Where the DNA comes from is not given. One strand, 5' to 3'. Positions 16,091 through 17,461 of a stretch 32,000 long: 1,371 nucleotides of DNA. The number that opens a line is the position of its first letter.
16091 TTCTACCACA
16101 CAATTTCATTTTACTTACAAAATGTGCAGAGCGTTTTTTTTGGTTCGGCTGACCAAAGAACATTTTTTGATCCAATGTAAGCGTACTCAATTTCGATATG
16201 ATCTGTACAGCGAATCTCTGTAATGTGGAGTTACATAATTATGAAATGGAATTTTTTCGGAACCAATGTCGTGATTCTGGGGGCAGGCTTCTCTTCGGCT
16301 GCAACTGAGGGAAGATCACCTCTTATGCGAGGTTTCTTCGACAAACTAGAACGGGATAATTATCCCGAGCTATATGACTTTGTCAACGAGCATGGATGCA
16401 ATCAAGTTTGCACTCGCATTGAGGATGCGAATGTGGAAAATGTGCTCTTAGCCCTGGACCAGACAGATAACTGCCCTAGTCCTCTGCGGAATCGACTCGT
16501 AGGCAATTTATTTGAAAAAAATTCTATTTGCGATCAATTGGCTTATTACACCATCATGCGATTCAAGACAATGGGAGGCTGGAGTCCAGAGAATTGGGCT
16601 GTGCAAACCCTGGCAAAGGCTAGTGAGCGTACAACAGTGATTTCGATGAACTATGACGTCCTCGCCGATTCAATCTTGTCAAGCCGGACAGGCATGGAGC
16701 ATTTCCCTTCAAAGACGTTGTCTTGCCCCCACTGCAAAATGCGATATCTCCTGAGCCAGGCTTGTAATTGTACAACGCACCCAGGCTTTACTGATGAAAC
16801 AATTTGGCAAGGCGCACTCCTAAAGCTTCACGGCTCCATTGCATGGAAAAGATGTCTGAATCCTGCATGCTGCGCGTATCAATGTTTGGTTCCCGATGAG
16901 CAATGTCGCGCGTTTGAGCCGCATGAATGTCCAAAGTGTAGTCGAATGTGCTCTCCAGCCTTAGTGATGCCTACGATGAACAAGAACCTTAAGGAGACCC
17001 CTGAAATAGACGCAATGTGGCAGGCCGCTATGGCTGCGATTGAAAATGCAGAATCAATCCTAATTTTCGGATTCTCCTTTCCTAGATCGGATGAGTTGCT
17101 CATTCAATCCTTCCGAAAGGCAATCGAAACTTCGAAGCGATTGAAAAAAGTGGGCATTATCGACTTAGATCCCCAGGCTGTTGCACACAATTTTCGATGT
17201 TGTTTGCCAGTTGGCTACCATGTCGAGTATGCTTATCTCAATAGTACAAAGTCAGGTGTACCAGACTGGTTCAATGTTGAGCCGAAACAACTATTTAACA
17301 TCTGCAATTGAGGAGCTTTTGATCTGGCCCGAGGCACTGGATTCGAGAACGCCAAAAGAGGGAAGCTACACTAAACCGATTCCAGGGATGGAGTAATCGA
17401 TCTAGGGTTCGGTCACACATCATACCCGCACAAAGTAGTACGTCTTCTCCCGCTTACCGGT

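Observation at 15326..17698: Prophage-end AT-rich cargo: Cys-rich SIR2-like protein with an unknown divergent partner, a candidate undescribed anti-phage module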

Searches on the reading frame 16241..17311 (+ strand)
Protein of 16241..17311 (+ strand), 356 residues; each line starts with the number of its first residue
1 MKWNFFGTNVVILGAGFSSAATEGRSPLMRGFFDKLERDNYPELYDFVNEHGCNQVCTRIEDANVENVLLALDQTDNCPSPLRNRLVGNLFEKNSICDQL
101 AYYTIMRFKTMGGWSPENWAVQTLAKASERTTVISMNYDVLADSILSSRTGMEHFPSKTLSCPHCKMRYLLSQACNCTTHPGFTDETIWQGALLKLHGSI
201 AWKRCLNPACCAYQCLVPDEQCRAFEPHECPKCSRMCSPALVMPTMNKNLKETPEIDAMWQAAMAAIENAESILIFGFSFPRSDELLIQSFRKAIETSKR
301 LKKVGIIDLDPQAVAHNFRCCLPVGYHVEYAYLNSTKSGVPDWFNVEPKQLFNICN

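Call 4: search_protein_families(library=pfam, proteins=[window:16241-17311:+], max_evalue=1)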
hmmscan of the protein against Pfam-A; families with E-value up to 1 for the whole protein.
window:16241-17311:+ (356 aa): 4 families
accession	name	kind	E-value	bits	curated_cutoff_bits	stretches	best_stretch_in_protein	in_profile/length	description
PF13289.12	SIR2_2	-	0.017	15.6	24.5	1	132-299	2-110/141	SIR2-like domain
PF14581.11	SseB_C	-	0.079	13.5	22.5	1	241-318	18-96/106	SseB protein C-terminal domain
PF08970.15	Sda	-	0.14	12.4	22.6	1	283-296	5-18/45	Sporulation inhibitor A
PF14253.11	AbiH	-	0.22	12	30.9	1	247-299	200-253/260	Bacteriophage abortive infection AbiH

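Call 5: search_protein_families(library=padloc, proteins=[window:16241-17311:+], max_evalue=1)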
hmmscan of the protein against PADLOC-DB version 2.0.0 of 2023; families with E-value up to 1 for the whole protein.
window:16241-17311:+ (356 aa): 9 families
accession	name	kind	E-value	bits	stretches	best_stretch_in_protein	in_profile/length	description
PDLC04087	SIR2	-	3.6e-09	33.9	1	8-280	18-261/343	-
PDLC04082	SIR2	-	4.4e-05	20.5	1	8-204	17-204/345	-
PDLC02408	Aga_SIR2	-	0.0011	16.2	1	191-204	192-205/343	Class II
PDLC02414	Aga_SIR2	-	0.0026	15.1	1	187-296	159-247/313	-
PDLC04081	SIR2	-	0.0026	15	1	131-280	138-272/345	-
PDLC04077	SIR2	-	0.014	13.4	1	236-281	7-53/135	-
PDLC04080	SIR2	-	0.02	12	1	193-297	192-292/347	-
PDLC04961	PDC-S21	-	0.033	11.4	0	41-142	44-149/336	-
PDLC04084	SIR2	-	0.056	10.7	1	193-280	243-318/414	-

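Call 6: search_protein_families(library=ncbifam, proteins=[window:16241-17311:+], max_evalue=1)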
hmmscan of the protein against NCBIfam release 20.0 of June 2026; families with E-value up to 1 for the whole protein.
window:16241-17311:+ (356 aa): 4 families
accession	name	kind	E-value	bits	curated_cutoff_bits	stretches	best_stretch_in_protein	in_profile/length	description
NF001753.0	PRK00481.1-3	subfamily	0.00043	19.3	243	1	193-279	113-194/252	NAD-dependent protein deacylase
NF001754.0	PRK00481.1-4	equivalog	0.00094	18.3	252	1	101-172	67-140/244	NAD-dependent protein deacylase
NF040867.1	prot_deacyl_CobB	equivalog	0.0021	17.3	320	1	193-279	110-189/242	NAD-dependent protein deacetylase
NF042942.1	SIR2_antiphage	equivalog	0.15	11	500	0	193-205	221-233/392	SIR2 family anti-phage-associated protein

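Call 9: find_homologous_proteins(query=window:16241-17311:+)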
Query window:16241-17311:+ (356 aa): 67 proteins with E <= 0.001 among 1738 candidates.
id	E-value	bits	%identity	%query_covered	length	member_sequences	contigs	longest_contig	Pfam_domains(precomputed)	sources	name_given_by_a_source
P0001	2.0e-250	848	100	100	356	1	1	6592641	-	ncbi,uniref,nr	ncbi:hypothetical protein KIH39_00135 [Telmatocola sphagniphila]|uniref:Uncharacterized protein n=1 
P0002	5.1e-118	413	51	99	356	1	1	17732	-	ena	-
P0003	4.6e-116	406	53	97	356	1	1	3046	-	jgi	jgi:hypothetical protein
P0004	6.4e-114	399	53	97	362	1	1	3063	-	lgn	-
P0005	5.3e-113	396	52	95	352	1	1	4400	PF13289.13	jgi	jgi:NAD-dependent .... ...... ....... deacetylase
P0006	6.5e-113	396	52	97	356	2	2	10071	-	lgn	-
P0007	1.4e-112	395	52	97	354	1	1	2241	PF13289.13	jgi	jgi:hypothetical protein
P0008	1.2e-110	388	51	97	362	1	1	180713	-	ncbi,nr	ncbi:MAG: hypothetical protein KF708_14545 [Pirellulales bacterium]|nr:hypothetical protein [Pirellu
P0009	8.0e-110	386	52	97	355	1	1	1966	-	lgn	-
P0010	1.4e-109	385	51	97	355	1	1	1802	-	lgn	-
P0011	1.7e-109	384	50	97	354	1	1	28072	PF13289.13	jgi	jgi:hypothetical protein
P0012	1.6e-106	375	49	99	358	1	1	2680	-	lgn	-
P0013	4.8e-106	373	50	97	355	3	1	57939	-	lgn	-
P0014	4.1e-103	364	51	96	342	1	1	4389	-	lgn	-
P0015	9.8e-100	352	48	96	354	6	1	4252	-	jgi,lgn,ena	-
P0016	1.0e-98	349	52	95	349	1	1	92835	PF13289.13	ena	-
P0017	2.2e-98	348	48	97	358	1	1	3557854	-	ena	-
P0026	2.1e-96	341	49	97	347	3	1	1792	PF13289.13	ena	-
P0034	3.2e-94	334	48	97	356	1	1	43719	-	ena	-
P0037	7.0e-94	333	50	95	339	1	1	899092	-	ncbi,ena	-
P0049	7.3e-90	320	46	96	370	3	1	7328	PF13289.13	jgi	jgi:NAD-dependent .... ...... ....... deacetylase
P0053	1.7e-87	312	47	95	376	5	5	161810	-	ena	-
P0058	8.8e-72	260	42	94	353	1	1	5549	PF13289.13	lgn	-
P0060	1.0e-69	254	45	84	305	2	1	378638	-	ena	-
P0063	4.4e-57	212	36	97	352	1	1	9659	PF13289.13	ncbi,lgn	-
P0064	1.2e-53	201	35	97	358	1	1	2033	PF13289.13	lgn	-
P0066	1.7e-39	154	34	88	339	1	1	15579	-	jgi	jgi:hypothetical protein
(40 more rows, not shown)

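Call 13: find_encoding_contigs(protein=P0008, flank=6000, max_places=2)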
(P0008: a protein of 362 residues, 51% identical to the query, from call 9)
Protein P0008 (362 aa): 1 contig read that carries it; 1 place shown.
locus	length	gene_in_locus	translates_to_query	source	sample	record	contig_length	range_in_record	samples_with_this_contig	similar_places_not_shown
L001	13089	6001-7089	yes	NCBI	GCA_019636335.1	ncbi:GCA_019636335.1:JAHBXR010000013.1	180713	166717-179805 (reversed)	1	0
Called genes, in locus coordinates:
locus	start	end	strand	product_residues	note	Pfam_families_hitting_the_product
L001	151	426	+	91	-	-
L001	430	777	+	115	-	-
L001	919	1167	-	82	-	PF22266:DUF6953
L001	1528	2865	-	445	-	PF08281:Sigma70_r4_2 (faint), PF13384:HTH_23, PF13518:HTH_28, PF00665:rve, PF13683:rve_3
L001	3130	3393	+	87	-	-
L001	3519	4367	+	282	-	PF08401:ArdcN (weak)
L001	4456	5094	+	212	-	PF13177:DNA_pol3_delta2 (faint), PF00004:AAA (weak)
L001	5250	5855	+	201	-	PF00239:Resolvase, PF02796:HTH_7, PF13384:HTH_23 (weak)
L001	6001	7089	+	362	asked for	-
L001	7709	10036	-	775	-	PF22763:NrS1-1_pol-like_HBD, PF08706:D5_N, PF19263:DUF5906, PF02257:RFX_DNA_binding (weak), PF03288:Pox_D5 (weak)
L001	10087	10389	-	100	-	PF07618:DUF1580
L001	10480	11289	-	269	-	-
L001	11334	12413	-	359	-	PF00589:Phage_integrase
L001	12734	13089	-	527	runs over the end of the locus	PF01590:GAF (weak), PF13185:GAF_2, PF13492:GAF_3, PF07228:SpoIIE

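Call 14: find_encoding_contigs(protein=P0017, flank=6000, max_places=2)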
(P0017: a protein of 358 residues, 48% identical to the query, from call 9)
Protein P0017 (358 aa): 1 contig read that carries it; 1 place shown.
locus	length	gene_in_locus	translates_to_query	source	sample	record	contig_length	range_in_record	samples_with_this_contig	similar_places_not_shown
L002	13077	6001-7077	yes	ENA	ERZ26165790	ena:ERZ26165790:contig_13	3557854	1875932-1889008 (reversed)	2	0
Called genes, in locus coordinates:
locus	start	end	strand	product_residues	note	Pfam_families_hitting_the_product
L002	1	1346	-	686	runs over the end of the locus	PF02384:N6_Mtase, PF07669:Eco57I (faint), PF02384:N6_Mtase (weak)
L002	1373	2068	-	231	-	-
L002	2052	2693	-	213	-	-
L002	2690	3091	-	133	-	-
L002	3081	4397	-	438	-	-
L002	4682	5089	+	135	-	-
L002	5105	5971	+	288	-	PF15731:MqsA_antitoxin, PF01381:HTH_3 (weak)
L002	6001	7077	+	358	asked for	-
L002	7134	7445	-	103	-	-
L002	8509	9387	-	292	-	-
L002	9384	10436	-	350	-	-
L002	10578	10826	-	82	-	PF07618:DUF1580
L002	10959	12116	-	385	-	PF00589:Phage_integrase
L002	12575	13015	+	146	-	PF10604:Polyketide_cyc2, PF03364:Polyketide_cyc (weak)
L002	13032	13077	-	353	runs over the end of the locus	PF01408:GFO_IDH_MocA, PF22725:GFO_IDH_MocA_C3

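Call 15: find_encoding_contigs(protein=P0037, flank=6000, max_places=2)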
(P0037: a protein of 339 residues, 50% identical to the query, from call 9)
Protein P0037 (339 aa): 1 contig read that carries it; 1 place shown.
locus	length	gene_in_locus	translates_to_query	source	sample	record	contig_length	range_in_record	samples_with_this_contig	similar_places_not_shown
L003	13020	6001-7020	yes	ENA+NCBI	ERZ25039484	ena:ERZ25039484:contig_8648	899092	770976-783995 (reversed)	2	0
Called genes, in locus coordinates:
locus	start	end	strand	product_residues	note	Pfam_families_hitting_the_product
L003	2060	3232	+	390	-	PF00078:RVT_1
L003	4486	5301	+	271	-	-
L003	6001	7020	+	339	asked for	-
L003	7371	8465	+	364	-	PF27126:NmeDI_C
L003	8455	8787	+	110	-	-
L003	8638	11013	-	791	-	PF13191:AAA_16 (weak), PF13424:TPR_12 (faint), PF17874:TPR_MalT (faint), PF00515:TPR_1 (faint), PF07719:TPR_2 (faint)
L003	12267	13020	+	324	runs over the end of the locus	-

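Call 16: find_encoding_contigs(protein=P0060, flank=6000, max_places=2)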
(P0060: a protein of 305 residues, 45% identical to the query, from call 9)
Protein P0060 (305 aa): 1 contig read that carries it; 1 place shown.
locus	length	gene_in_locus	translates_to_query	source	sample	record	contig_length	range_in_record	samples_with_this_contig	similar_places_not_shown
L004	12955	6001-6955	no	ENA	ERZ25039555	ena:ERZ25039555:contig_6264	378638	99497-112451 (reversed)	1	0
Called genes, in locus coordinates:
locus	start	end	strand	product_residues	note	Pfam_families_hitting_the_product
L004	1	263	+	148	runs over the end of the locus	-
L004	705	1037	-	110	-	-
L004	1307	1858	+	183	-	PF01425:Amidase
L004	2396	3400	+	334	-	PF02934:GatB_N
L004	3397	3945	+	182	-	PF02637:GatB_Yqey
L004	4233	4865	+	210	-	PF02518:HATPase_c, PF13589:HATPase_c_3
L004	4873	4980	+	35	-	-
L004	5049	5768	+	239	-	-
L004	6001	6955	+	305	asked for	-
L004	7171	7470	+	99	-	-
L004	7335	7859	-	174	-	-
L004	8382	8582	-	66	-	PF01242:PTPS (weak)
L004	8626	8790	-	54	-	PF01242:PTPS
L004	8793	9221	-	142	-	PF06508:QueC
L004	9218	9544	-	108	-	-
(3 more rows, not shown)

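Call 17: find_encoding_contigs(protein=P0053, flank=6000, max_places=3)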
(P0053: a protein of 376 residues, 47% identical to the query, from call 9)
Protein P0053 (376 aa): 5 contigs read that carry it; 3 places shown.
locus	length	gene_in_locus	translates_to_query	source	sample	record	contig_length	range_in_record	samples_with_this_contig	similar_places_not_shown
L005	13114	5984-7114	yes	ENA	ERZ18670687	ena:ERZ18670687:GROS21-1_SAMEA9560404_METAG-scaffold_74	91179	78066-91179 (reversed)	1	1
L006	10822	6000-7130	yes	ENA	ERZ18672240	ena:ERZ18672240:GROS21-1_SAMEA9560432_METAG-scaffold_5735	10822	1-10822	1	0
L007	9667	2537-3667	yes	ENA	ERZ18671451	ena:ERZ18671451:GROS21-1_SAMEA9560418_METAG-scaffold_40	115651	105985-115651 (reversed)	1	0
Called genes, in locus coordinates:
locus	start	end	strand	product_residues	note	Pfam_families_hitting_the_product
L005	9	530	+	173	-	-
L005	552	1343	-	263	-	-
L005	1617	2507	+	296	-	-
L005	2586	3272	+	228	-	PF00239:Resolvase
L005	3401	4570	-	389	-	PF10463:Peptidase_U49 (weak)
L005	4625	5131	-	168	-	-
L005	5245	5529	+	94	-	-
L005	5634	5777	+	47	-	-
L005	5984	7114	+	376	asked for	-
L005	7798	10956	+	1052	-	PF07635:PSCyt1, PF13442:Cytochrome_CBB3 (faint), PF07583:PSCyt2, PF07587:PSD1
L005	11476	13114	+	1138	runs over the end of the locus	-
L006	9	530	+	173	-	-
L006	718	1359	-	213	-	-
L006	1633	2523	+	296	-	-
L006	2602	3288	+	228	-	PF00239:Resolvase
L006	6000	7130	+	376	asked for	-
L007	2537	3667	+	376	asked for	-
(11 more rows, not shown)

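Call 18: find_encoding_contigs(protein=P0016, flank=6000, max_places=2)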
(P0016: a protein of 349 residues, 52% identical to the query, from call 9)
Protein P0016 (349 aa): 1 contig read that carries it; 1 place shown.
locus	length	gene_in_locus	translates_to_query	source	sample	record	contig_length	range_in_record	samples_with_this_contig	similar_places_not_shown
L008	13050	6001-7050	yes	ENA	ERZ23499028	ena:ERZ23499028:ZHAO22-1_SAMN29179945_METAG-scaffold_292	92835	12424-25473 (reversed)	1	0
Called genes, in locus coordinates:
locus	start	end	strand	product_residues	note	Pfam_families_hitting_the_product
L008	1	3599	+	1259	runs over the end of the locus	PF06439:3keto-disac_hyd, PF23500:DUF7133, PF13646:HEAT_2 (weak), PF00034:Cytochrom_C (weak)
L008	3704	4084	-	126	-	-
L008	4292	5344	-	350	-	PF00891:Methyltransf_2, PF13489:Methyltransf_23 (faint), PF08241:Methyltransf_11 (weak), PF08242:Methyltransf_12, PF13649:Methyltransf_25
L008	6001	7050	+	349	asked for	PF13289:SIR2_2 (faint)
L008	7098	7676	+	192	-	-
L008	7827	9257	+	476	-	-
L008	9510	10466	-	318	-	PF07963:N_methyl, PF07596:SBP_bac_10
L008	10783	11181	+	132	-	-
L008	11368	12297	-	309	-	PF07963:N_methyl, PF07596:SBP_bac_10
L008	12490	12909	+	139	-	PF09656:PGPGW (weak)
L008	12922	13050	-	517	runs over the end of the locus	-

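Call 19: find_encoding_contigs(protein=P0013, flank=6000, max_places=2)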
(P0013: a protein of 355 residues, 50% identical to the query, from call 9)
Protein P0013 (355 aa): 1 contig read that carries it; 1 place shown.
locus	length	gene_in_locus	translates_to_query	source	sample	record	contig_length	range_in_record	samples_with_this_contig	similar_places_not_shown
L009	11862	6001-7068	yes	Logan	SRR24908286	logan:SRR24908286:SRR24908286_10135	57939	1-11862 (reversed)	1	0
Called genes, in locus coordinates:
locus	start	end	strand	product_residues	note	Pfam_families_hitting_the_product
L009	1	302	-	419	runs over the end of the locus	-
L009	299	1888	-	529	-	-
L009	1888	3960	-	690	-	PF02384:N6_Mtase, PF07669:Eco57I (faint), PF02384:N6_Mtase (weak)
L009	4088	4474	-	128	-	-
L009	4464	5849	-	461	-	-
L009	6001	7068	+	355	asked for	-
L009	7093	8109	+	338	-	PF13641:Glyco_tranf_2_3 (weak), PF13632:Glyco_trans_2_3 (weak)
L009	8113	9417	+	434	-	-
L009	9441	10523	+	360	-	PF13489:Methyltransf_23, PF08241:Methyltransf_11, PF08242:Methyltransf_12, PF13649:Methyltransf_25, PF13847:Methyltransf_31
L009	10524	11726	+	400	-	-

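Call 22: search_solved_structures(query=A1, max_evalue=1, show_alignments=2)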
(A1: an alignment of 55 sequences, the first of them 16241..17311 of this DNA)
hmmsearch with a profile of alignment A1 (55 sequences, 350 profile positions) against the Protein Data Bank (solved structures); distinct sequences matched with E-value up to 1: 3.
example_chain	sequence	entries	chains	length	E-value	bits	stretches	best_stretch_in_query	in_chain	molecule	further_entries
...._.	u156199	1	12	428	0.0052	18.9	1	34-199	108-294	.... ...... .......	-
5h2c_A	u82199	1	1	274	0.24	13.4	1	27-92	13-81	Oxysterol-binding protein homolog 1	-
5h28_A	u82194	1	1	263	0.48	12.5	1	30-92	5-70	Oxysterol-binding protein homolog 1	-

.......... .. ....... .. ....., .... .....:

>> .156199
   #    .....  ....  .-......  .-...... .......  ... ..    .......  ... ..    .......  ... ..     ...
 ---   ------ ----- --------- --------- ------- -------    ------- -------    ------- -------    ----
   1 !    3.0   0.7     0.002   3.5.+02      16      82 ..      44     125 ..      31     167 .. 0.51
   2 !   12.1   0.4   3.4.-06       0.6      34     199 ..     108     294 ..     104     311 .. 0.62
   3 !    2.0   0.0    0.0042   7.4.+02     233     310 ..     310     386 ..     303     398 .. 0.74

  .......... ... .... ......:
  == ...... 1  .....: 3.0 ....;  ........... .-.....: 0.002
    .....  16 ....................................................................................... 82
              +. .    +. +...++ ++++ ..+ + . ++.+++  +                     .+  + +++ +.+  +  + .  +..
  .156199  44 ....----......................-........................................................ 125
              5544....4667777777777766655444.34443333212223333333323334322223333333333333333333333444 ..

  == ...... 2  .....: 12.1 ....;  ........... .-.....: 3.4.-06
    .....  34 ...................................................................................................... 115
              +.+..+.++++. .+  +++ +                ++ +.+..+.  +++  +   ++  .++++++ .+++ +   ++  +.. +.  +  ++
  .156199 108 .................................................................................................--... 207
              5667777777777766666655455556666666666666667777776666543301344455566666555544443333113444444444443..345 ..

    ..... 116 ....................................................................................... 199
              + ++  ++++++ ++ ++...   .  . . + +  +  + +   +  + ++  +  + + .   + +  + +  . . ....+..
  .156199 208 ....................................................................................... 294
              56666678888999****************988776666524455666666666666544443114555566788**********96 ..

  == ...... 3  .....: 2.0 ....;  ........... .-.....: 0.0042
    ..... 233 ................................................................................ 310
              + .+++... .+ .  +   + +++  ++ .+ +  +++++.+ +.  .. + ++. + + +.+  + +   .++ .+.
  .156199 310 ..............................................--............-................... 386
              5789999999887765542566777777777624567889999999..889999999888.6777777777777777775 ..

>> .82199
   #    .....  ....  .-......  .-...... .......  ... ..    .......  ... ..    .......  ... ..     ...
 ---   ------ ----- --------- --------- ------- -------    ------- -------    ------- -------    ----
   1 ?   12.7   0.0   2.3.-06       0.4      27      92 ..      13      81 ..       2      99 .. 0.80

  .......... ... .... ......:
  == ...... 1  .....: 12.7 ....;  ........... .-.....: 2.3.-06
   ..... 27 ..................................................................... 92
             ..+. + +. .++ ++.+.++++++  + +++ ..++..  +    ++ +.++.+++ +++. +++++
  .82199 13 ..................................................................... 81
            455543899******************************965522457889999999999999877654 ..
